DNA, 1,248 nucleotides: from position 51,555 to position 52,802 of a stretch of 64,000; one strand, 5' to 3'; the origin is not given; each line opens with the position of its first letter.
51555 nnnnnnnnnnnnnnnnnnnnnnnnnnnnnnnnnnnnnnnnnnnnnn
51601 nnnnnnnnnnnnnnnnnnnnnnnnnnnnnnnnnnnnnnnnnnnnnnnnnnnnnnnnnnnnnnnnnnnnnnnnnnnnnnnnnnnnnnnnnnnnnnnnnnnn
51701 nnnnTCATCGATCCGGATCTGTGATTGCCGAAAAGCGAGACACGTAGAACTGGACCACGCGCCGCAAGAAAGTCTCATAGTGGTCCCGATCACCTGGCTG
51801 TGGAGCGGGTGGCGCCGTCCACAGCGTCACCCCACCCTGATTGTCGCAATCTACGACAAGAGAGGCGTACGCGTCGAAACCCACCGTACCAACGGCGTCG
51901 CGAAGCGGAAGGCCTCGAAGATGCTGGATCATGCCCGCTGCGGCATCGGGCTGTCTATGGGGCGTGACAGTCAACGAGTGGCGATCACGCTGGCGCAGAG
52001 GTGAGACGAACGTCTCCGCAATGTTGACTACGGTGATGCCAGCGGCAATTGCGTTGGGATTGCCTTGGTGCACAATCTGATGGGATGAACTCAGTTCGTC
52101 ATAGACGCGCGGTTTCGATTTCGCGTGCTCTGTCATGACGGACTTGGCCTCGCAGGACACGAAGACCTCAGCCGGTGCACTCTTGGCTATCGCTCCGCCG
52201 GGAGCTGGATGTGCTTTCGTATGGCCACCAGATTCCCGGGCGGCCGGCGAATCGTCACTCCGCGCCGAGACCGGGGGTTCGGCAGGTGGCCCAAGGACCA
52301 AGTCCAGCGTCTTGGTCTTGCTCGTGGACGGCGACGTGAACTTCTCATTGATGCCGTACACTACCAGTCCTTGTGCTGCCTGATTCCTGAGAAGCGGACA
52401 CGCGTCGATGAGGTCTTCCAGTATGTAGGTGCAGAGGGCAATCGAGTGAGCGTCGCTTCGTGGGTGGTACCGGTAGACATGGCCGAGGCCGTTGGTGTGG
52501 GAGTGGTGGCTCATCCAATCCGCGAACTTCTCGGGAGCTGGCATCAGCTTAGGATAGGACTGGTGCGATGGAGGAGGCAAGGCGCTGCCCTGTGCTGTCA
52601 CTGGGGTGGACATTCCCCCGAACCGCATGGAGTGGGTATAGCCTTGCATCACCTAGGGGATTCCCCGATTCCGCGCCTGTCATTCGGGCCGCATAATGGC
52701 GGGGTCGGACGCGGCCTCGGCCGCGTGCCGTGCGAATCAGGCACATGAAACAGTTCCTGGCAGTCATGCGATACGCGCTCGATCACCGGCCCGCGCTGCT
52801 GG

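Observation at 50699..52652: Low-GC horizontally acquired type II R-M pair: beta-class (SPPY) MTase, probably N4-cytosine, with convergent putative endonuclease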

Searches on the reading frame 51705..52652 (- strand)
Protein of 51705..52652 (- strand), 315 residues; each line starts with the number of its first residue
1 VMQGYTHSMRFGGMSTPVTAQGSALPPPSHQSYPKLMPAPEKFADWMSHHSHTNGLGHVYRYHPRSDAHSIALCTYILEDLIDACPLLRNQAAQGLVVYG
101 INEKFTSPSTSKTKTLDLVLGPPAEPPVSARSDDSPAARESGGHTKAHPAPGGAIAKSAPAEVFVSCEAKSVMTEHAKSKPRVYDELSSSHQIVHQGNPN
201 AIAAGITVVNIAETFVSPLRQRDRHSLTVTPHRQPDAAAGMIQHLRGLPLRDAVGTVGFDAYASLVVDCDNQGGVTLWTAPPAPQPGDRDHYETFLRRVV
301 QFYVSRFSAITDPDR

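Call 3: search_protein_families(library=pfam, proteins=[window:51705-52652:-], max_evalue=1)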
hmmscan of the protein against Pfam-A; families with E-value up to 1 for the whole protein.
window:51705-52652:- (315 aa): 0 families

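Call 4: search_protein_families(library=ncbifam, proteins=[window:51705-52652:-], max_evalue=1)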
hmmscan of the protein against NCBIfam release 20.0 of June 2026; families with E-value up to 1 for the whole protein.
window:51705-52652:- (315 aa): 0 families

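Call 5: search_protein_families(library=padloc, proteins=[window:51705-52652:-], max_evalue=1)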
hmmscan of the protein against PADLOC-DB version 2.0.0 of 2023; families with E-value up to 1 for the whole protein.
window:51705-52652:- (315 aa): 0 families

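Call 7: search_solved_structures(query=window:51705-52652:-, max_evalue=10)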
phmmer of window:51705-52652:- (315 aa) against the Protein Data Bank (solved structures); distinct sequences matched with E-value up to 10: 0.

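Call 8: find_homologous_proteins(query=window:51705-52652:-, max_evalue=0.001)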
Query window:51705-52652:- (315 aa): 1049 proteins with E <= 0.001 among 5201 candidates; the best 120 are listed.
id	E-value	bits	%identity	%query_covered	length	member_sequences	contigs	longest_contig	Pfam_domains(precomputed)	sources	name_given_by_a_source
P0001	2.8e-211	718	100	100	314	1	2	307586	-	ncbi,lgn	-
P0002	1.3e-106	375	62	89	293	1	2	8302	-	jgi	jgi:hypothetical protein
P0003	1.8e-106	374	64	87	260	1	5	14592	-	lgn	-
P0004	2.2e-106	374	64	86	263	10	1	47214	-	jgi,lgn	jgi:hypothetical protein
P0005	2.3e-106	374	62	88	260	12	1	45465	-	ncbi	-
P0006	1.2e-104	368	63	88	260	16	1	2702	-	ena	-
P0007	1.2e-103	365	63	87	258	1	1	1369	-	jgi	jgi:hypothetical protein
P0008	8.0e-103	362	61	89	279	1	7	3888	-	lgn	-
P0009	8.5e-103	362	62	87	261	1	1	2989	-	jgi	jgi:hypothetical protein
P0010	8.5e-103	362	61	87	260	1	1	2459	-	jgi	jgi:hypothetical protein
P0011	1.2e-102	362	63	84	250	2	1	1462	-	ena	-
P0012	3.2e-102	360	60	87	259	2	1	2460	-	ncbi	-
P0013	6.3e-102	359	60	87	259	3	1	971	-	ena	-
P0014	3.1e-100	354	59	87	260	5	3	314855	-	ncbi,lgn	-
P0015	7.3e-100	352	61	87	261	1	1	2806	-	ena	-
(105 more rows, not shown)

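Call 10: find_encoding_contigs(protein=P0001, flank=10000, max_places=3)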
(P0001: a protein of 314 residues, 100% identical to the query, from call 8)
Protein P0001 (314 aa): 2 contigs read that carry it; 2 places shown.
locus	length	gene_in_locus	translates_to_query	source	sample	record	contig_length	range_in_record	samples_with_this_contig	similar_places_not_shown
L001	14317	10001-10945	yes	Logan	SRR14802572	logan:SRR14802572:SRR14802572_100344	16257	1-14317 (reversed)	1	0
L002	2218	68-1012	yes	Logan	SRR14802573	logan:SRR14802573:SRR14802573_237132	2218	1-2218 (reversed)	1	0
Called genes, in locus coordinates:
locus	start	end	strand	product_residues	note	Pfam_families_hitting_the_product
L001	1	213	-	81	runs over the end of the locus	-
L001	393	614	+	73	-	-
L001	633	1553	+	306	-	PF11611:DUF4352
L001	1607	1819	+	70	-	-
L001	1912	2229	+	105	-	-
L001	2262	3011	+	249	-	PF19865:DUF6338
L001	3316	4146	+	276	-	PF13412:HTH_24 (weak)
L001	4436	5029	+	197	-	PF10531:SLBB, PF22461:SLBB_2 (weak), PF12836:HHH_3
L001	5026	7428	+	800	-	PF13567:DUF4131, PF03772:Competence, PF00753:Lactamase_B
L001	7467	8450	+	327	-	PF00753:Lactamase_B (weak)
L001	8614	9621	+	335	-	PF02558:ApbA, PF08546:ApbA_C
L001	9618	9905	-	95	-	-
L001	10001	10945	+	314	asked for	-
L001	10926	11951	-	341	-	PF01555:N6_N4_Mtase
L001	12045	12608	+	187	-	PF00963:Cohesin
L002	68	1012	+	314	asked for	-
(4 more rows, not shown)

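Call 11: find_related_loci(query=A1, collection=genome_contigs, flank=6000)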
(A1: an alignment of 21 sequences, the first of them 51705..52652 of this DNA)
Query A1 (315 aa) in genome_contigs; peptide patterns used: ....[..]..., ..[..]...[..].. (x = any residue, [..] = any of these).
87 stretches matched a pattern; 70 encode a relative of the query (tblastn E <= 1e-3); 70 distinct loci.
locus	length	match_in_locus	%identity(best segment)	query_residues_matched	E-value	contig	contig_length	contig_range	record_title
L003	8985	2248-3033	58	25-307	2e-107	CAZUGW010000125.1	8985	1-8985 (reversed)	MAG TPA_asm: uncultured bacterium isolate SRP119689_co1_250 genome assembly, contig: NODE_12197_length_8985_cov_3.341097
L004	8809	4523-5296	58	37-310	4e-104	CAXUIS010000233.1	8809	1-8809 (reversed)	MAG TPA_asm: uncultured Ktedonobacteraceae bacterium isolate public_SRR14722098_metawrap_bin.4 genome assembly, contig:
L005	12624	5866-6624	57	37-307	3e-100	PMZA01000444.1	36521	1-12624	MAG: Armatimonadetes bacterium isolate fen_943 73.20110800_E3D.109_contig_61814, whole genome shotgun sequence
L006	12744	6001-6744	56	43-310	2e-98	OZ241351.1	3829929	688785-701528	MAG: uncultured Candidatus Binatia bacterium isolate 5f0d318e-1668-4b86-9731-a3c73843edec genome assembly, chromosome: 1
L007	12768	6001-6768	57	36-310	4e-98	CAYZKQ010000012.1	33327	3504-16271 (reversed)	MAG TPA_asm: uncultured Vicinamibacterales bacterium isolate binchicken_co30_140 genome assembly, contig: NODE_1122_leng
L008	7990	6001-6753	54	35-308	2e-97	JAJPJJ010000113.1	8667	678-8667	MAG: Bacillota bacterium isolate Centralia_MAG_45 k107_16031952, whole genome shotgun sequence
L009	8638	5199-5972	57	39-311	1e-96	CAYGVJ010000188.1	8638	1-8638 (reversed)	MAG TPA_asm: uncultured Solibacteraceae bacterium isolate ERP119294_co1_477 genome assembly, contig: NODE_11650_length_8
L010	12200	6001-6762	57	37-308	2e-96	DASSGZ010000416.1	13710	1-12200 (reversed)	MAG TPA_asm: Chloroflexia bacterium isolate SMAG_U1046 k141_707141, whole genome shotgun sequence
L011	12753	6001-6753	58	37-307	3e-96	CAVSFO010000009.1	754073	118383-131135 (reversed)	MAG: uncultured Planctomycetia bacterium isolate MFD01828.bin.2.91 genome assembly, contig: contig_27963, whole genome s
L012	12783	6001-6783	57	39-315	2e-95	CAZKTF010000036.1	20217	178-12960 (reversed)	MAG TPA_asm: uncultured Planctomycetota bacterium isolate SRP119689_co1_234 genome assembly, contig: NODE_3548_length_20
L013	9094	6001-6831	51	15-310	6e-95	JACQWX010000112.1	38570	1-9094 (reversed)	MAG: Elusimicrobia bacterium isolate NC_groundwater_1500_Pr4_B-0.1um_67_5 SR1-18-B1_scaffold_593396, whole genome shotgu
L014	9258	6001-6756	57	37-308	7e-94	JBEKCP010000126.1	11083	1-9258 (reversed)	MAG: Thermoguttaceae bacterium isolate SPRUCE 162 SPRUCE_162_126, whole genome shotgun sequence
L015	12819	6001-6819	57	39-307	3e-93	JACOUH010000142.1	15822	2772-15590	MAG: Planctomycetota bacterium isolate NC_groundwater_65_Pr7_S-0.65um_66_14 FFV18_Sp65_scaffold_166650, whole genome sho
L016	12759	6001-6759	57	37-309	3e-93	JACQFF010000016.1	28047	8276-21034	MAG: Planctomycetia bacterium isolate NC_groundwater_1040_Pr1_S-0.65um_60_11 Montesol18_Sp65_coassembly_scaffold_36331,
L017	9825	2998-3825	54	14-307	4e-93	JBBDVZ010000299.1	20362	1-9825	MAG: Planctomycetaceae bacterium isolate LejiaC_61_11 Lejia_C_6122_length_20362_cov_6, whole genome shotgun sequence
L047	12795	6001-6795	38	39-314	5e-45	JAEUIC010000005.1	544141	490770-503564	MAG: Planctomycetota bacterium isolate new MAG-33 k141_633622, whole genome shotgun sequence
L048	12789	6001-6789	36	57-310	4e-44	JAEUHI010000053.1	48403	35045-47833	MAG: Verrucomicrobiales bacterium isolate new MAG-13 k141_2377524, whole genome shotgun sequence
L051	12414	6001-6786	37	60-312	1e-42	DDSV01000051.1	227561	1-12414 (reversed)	MAG TPA_asm: Akkermansiaceae bacterium UBA2381 UBA2381_contig_4060, whole genome shotgun sequence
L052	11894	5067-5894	37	43-310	2e-44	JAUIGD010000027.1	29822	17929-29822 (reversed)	MAG: Verrucomicrobiia bacterium isolate Co_bin.135 NODE_9212_length_29822_cov_1.125543, whole genome shotgun sequence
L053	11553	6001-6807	36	53-310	7e-42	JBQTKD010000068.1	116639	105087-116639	MAG: Sporichthyaceae bacterium isolate SAW121 c_000000044948, whole genome shotgun sequence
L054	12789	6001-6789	33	57-310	2e-38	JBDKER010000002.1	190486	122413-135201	MAG: Verrucomicrobiota bacterium isolate eastriver_2019_sw_WHONDRS-S19S_0100_A_bin.28 scaffold_0000006, whole genome sho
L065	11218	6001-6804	28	37-303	5e-22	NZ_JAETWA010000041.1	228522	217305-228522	Luteimonas saliphila strain SJ-9 309, whole genome shotgun sequence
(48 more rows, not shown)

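Call 25: predict_structure(alignment_id=A2)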
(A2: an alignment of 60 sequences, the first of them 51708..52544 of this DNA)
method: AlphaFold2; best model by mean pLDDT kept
length: 279 residues; sequences in the alignment: 60
mean_pLDDT: 90.4   pTM: 0.88
mean pLDDT of the five models: 90.4, 89.5, 89.3, 89.1, 88.5
residues with pLDDT >= 90: 226; 70-90: 25; 50-70: 19; < 50: 9
segments of 3 or more residues with pLDDT < 50: 103-109
pLDDT, mean of each block of 10 residues (from residue 1): 97 95 91 96 98 95 96 94 95 59 47 71 96 90 87 92 97 96 94 93 96 95 97 96 98 98 98 75
secondary structure, 60 per line:
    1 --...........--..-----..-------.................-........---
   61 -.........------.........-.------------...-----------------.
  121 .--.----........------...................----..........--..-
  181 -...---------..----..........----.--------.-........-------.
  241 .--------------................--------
elements in order: H3-13 H32-48 H50-57 E62-70 E77-85 E129-136 H143-161 E166-175 H200-209 E225-232 H256-271

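Call 28: fold_search(model_id=the predicted structure, library=pdb)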
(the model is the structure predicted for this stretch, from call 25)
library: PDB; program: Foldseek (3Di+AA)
matches with E <= 10: 378; with E <= 0.001: 0
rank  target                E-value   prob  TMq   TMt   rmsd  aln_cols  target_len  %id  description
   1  6m9g_B                5.8e-02  0.14  0.19  0.20  16.6       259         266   12  BbvCI B2 dimer with Ta6Br14 clusters (released 2018-11-14)
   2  6m9g_A                1.1e-01  0.18  0.19  0.19  16.9       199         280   12  BbvCI B2 dimer with Ta6Br14 clusters (released 2018-11-14)
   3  6se1                  3.2e-01  0.10  0.19  0.20  14.2       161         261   12  Structure of Salmonella ser. Paratyphi A lipopolysaccharide acetyltransferase periplasmic domain (released 2020-08-26)
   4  9bgj_A                4.6e-01  0.15  0.27  0.24  14.3       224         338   12  SgrAI mutant K242A endonuclease DNA-bound dimer with Mg2+ and intact primary site DNA (released 2025-03-05)
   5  4d80_A                5.6e-01  0.06  0.16  0.17  12.9       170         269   13  Metallosphera sedula Vps4 crystal structure (released 2015-10-28)
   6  8trw_A                5.9e-01  0.07  0.20  0.19  12.6       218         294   10  Structure of human LIAS (released 2025-06-11)
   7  4hqr_A                7.2e-01  0.02  0.13  0.15  16.0       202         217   11  Crystal Structure of mutant form of Caspase-7 (released 2013-09-11)
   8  6maf_A                7.6e-01  0.11  0.20  0.21   8.1       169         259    9  native BbvCI A2B2 tetramer at low resolution (released 2018-11-14)
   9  6hxu                  9.2e-01  0.11  0.19  0.27   7.8       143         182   16  Crystal structure of Human RHOB Q63L in complex with GTP (released 2019-09-25)
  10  1irx_B                9.8e-01  0.08  0.16  0.09  13.9       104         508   10  Crystal structure of class I lysyl-tRNA synthetase (released 2002-04-17)
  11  8g2z_NB               1.0e+00  0.13  0.18  0.12   6.3       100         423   13  48-nm doublet microtubule from Tetrahymena thermophila strain CU428 (released 2023-06-14)
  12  3vyw_B                1.0e+00  0.11  0.16  0.15  12.3       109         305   10  Crystal structure of MNMC2 from Aquifex Aeolicus (released 2012-10-17)
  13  2fv8                  1.1e+00  0.11  0.18  0.25   7.3       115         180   16  The crystal structure of RhoB in the GDP-bound state (released 2006-02-28)
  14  7ysq_B                1.2e+00  0.13  0.17  0.12   7.1        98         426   11  GTPgammaS Tube decorated with kinesin (released 2023-10-18)
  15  2hld_P                1.2e+00  0.02  0.13  0.13  14.8       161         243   14  Crystal structure of yeast mitochondrial F1-ATPase (released 2006-11-28)
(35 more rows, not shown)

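Call 33: search_protein_families(library=pfam, proteins=[L048:4730-5932:+, L047:4817-5986:+, L051:4700-5914:+, L052:3874-5037:+, L053:4696-5943:+, L054:4664-5932:+, L065:7076-8320:+, L065:8317-8784:+, L048:6855-7472:+, L051:6813-7655:+], max_evalue=0.001)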
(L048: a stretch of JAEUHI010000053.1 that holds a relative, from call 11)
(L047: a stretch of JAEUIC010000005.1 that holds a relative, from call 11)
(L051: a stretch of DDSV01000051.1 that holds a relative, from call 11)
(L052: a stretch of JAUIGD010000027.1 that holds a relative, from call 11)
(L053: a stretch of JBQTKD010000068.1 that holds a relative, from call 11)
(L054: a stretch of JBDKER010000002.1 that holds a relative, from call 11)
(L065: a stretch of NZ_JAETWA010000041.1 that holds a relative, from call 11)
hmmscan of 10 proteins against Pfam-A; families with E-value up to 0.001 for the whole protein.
L048:4730-5932:+ (400 aa): 1 family
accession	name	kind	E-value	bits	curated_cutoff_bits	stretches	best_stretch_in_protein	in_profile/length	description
PF00145.23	DNA_methylase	-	1.3e-50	173.1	22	2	18-183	2-168/324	C-5 cytosine-specific DNA methylase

L047:4817-5986:+ (389 aa): 1 family
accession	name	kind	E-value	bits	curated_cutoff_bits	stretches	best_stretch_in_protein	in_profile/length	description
PF00145.23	DNA_methylase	-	1.9e-43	149.6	22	1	1-163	1-163/324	C-5 cytosine-specific DNA methylase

L051:4700-5914:+ (404 aa): 1 family
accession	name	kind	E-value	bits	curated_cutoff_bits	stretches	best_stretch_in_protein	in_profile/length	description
PF00145.23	DNA_methylase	-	1.7e-50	172.7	22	2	22-185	2-166/324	C-5 cytosine-specific DNA methylase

L052:3874-5037:+ (387 aa): 1 family
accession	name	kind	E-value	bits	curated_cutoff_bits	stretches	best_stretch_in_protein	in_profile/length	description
PF00145.23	DNA_methylase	-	1.4e-43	150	22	1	6-164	3-162/324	C-5 cytosine-specific DNA methylase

L053:4696-5943:+ (415 aa): 1 family
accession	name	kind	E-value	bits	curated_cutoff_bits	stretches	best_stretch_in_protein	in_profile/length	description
PF00145.23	DNA_methylase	-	8.9e-35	121.1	22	1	19-186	2-162/324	C-5 cytosine-specific DNA methylase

L054:4664-5932:+ (422 aa): 1 family
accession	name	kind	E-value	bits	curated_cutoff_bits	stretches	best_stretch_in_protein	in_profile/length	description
PF00145.23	DNA_methylase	-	1.8e-49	169.3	22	2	40-200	2-163/324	C-5 cytosine-specific DNA methylase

L065:7076-8320:+ (414 aa): 1 family
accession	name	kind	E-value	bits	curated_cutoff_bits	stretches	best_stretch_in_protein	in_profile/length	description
PF00145.23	DNA_methylase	-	4e-44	151.8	22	1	39-204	2-168/324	C-5 cytosine-specific DNA methylase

L065:8317-8784:+ (155 aa): 1 family
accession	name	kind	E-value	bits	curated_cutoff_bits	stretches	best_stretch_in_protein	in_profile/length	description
PF03852.21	Vsr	-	1.5e-20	73.3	27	1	24-90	4-70/74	DNA mismatch endonuclease Vsr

L048:6855-7472:+ (205 aa): 0 families

L051:6813-7655:+ (280 aa): 1 family
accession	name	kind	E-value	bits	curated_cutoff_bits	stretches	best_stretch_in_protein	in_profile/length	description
PF01844.29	HNH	-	1.3e-09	38.5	21.4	1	206-260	1-46/47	HNH endonuclease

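Call 36: search_dna_similar(query=window:51708-52544:-, collection=plasmids, mode=protein, max_evalue=0.001)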
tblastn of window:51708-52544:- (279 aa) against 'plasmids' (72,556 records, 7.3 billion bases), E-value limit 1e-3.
Records with a match: 3; places in all: 3; records where one place covers at least 80% of the query: 3.
Best place of each record, by identity: <60% 3.
By first word of the organism name: Sinorhizobium 1; Rhizobium 1; Haloferacaceae 1.
By predicted mobility (MOB-suite, as given by PLSDB): non-mobilizable 2; conjugative 1.
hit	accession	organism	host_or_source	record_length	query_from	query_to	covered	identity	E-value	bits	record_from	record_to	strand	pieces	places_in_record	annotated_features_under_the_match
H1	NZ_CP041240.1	Sinorhizobium mexicanum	Acaciella angustissima,cell culture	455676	1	274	98%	37.3%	3e-43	164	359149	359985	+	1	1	hypothetical protein | very short patch repair endonuclease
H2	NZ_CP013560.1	Rhizobium phaseoli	Phaseolus vulgaris,Whole ...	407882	1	272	97%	35.5%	2e-41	159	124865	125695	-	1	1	hypothetical protein | very short patch repair endonuclease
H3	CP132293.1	Haloferacaceae archaeon XH8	cell culture,Pickle salt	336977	5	271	96%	29.9%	4e-26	114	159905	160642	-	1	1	record has no annotation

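Call 37: search_dna_similar(query=window:51708-52544:-, collection=phages, mode=protein, max_evalue=0.001)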
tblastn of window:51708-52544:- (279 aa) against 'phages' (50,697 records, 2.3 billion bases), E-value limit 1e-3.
No match.

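Call 38: get_annotated_region(hit=H1, flank=4000)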
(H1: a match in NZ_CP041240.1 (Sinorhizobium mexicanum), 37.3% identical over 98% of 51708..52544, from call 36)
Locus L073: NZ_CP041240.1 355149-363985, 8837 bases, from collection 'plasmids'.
description: Sinorhizobium mexicanum strain ITTG R7 plasmid pEmeITTGR7b, complete sequence
organism: Sinorhizobium mexicanum (NCBI taxid 375549)
taxonomy: Bacteria; Pseudomonadota; Alphaproteobacteria; Hyphomicrobiales; Rhizobiaceae; Sinorhizobium; Sinorhizobium mexicanum
host: -; source: Acaciella angustissima,cell culture; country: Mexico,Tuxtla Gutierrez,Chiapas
typing (MOB-suite, as given by PLSDB): conjugative; replicon rep_cluster_471; relaxase MOBQ; mating-pair formation MPF_T
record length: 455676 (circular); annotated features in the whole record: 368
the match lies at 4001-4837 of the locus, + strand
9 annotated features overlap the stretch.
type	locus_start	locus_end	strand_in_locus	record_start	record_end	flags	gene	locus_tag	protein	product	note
CDS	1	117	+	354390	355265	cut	-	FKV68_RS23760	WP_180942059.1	SIR2 family protein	-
CDS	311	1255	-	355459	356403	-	nodD1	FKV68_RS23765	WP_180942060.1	transcriptional regulator NodD1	-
CDS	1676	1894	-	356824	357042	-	-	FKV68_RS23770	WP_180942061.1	hypothetical protein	-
CDS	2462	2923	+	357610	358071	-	-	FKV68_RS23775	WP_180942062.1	mobile mystery protein A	-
CDS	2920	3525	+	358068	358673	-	-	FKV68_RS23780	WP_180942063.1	mobile mystery protein B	-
CDS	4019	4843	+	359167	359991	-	-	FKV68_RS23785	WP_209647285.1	hypothetical protein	-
CDS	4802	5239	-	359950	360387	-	-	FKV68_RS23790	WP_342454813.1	very short patch repair endonuclease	-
CDS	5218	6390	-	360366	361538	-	dcm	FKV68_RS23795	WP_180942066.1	DNA (cytosine-5-)-methyltransferase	GO:0006304 - DNA modification [Evidence IEA]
CDS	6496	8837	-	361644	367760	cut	-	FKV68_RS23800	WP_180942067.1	DEAD/DEAH box helicase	-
